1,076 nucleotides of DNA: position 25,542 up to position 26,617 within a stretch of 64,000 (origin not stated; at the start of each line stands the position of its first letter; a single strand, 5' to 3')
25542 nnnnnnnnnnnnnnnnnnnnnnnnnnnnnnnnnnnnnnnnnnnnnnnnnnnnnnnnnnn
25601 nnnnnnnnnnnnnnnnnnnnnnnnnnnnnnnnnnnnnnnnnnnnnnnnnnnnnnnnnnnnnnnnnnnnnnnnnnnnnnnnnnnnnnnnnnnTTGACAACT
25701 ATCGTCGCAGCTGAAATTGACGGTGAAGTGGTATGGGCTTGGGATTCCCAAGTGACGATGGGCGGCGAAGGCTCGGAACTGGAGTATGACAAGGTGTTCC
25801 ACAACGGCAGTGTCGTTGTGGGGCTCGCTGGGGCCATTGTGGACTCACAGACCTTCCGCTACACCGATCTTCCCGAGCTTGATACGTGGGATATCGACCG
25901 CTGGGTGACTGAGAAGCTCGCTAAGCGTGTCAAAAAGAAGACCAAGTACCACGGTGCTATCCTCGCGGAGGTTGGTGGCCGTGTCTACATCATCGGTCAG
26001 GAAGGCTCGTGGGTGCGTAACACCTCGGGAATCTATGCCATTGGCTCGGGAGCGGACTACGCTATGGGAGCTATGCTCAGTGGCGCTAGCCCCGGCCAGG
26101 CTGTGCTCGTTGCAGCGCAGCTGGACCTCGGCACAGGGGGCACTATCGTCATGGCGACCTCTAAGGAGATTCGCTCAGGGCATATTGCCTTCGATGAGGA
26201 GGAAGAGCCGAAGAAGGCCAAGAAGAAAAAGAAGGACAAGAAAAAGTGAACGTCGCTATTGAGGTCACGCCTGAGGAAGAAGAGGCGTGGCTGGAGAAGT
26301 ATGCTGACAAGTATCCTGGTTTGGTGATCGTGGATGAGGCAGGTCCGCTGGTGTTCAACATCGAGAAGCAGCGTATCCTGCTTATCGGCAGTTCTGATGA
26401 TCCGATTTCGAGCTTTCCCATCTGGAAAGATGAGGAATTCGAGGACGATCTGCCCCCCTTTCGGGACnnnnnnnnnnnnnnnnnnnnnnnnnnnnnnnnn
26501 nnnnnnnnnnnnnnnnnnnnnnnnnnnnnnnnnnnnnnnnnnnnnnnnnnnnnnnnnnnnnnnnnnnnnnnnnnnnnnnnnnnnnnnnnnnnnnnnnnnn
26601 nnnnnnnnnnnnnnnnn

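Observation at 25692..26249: Phage-encoded HslV-like Ntn-hydrolase with a poly-lysine tail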

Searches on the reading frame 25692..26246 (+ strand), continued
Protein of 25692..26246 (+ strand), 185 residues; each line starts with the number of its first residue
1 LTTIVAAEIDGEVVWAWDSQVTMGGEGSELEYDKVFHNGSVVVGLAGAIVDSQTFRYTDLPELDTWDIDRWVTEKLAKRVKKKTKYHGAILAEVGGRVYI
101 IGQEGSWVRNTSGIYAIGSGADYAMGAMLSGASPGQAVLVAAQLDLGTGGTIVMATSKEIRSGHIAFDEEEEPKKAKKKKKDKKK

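Call 80: fold_search(model_id=the predicted structure, library=viral)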
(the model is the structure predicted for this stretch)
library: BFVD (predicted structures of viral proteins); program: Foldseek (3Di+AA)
matches with E <= 10: 451; with E <= 0.001: 41
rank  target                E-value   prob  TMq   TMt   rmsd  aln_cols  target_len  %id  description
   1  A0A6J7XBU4            3.7e-13  1.00  0.75  0.72   3.1       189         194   23  HslV ATP-dependent protease HslVU (ClpYQ), peptidase subunit [uncultured Caudovirales phage]
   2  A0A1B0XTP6            5.9e-13  1.00  0.75  0.74   2.9       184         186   20  (no name in the UniProt tables at hand)
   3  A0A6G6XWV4            5.9e-13  1.00  0.75  0.64  16.0       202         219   21  (no name in the UniProt tables at hand)
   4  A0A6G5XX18            1.7e-12  1.00  0.75  0.77   2.6       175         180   20  (no name in the UniProt tables at hand)
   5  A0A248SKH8            1.0e-11  1.00  0.75  0.74   2.8       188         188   21  (no name in the UniProt tables at hand)
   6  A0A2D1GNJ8            3.5e-11  1.00  0.74  0.37   2.7       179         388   19  (no name in the UniProt tables at hand)
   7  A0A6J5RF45            3.7e-11  1.00  0.69  0.66   3.8       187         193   20  Uncharacterized protein [uncultured Caudovirales phage]
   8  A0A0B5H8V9            1.5e-10  1.00  0.72  0.77   2.6       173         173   21  Uncharacterized protein [Vibrio phage phi 3]
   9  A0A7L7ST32            2.0e-10  1.00  0.66  0.74   3.0       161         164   28  (no name in the UniProt tables at hand)
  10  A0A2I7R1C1            2.4e-10  1.00  0.75  0.50   2.5       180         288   19  (no name in the UniProt tables at hand)
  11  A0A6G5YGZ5            4.5e-10  1.00  0.60  0.41   8.3       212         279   23  (no name in the UniProt tables at hand)
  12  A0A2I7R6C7            7.3e-10  1.00  0.61  0.42   6.0       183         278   23  (no name in the UniProt tables at hand)
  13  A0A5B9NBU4            9.3e-10  1.00  0.62  0.43   6.8       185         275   23  Uncharacterized protein [Aeromonas phage 4L372XY]
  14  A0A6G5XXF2            2.2e-09  1.00  0.71  0.66   3.8       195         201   18  (no name in the UniProt tables at hand)
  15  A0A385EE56            2.3e-09  1.00  0.59  0.73   4.4       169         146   24  Proteasome subunit beta [Caulobacter phage CcrBL9]
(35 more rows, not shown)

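Call 81: find_encoding_contigs(protein=P0019, flank=6000, max_places=1)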
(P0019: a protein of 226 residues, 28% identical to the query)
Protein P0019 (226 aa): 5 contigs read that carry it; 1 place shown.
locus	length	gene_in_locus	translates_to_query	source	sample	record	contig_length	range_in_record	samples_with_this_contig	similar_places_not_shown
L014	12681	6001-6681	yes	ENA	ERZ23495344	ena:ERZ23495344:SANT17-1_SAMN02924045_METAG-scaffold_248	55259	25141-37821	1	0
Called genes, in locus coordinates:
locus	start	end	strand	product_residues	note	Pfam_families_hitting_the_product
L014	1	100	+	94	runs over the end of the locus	-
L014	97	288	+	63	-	-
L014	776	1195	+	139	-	PF02467:Whib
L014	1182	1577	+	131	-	PF02675:AdoMet_dc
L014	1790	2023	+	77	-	-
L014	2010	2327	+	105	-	-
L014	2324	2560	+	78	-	-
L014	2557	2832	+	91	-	PF01061:ABC2_membrane (weak)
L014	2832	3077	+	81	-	PF13459:Fer4_15, PF13370:Fer4_13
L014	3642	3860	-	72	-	-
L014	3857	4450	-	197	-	-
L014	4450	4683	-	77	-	-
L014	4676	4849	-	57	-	-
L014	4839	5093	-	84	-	-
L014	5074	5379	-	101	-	-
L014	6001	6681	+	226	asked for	PF00227:Proteasome (faint)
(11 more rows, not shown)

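Call 82: find_encoding_contigs(protein=P0174, flank=6000, max_places=1)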
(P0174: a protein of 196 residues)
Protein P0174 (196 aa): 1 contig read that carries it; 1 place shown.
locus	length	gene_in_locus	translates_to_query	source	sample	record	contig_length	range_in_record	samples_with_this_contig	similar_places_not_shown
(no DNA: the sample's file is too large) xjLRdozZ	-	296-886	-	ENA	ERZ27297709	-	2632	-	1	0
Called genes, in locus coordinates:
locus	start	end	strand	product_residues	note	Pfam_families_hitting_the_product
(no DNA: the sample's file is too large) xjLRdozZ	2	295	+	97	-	?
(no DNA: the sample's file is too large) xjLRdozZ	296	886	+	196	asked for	-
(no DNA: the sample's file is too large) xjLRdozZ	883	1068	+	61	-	-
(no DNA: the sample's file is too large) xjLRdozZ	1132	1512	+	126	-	-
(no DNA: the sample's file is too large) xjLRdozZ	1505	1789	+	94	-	-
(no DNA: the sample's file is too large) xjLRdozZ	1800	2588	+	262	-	-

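Call 83: search_protein_families(library=padloc, proteins=[window:25692-26246:+], max_evalue=0.01)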
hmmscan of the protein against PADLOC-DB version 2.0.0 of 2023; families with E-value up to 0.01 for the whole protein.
window:25692-26246:+ (185 aa): 0 families

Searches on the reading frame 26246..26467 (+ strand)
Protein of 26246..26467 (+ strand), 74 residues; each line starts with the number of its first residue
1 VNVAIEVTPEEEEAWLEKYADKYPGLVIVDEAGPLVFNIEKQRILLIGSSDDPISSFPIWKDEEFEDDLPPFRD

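Call 49: search_protein_families(library=phrogs, proteins=[window:26246-26467:+], max_evalue=0.01)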
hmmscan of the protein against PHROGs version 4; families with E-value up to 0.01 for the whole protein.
window:26246-26467:+ (74 aa): 0 families

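Call 83: search_protein_families(library=padloc, proteins=[window:26246-26467:+], max_evalue=0.01)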
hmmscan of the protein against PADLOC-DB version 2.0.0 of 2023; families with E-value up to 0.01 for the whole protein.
window:26246-26467:+ (74 aa): 0 families
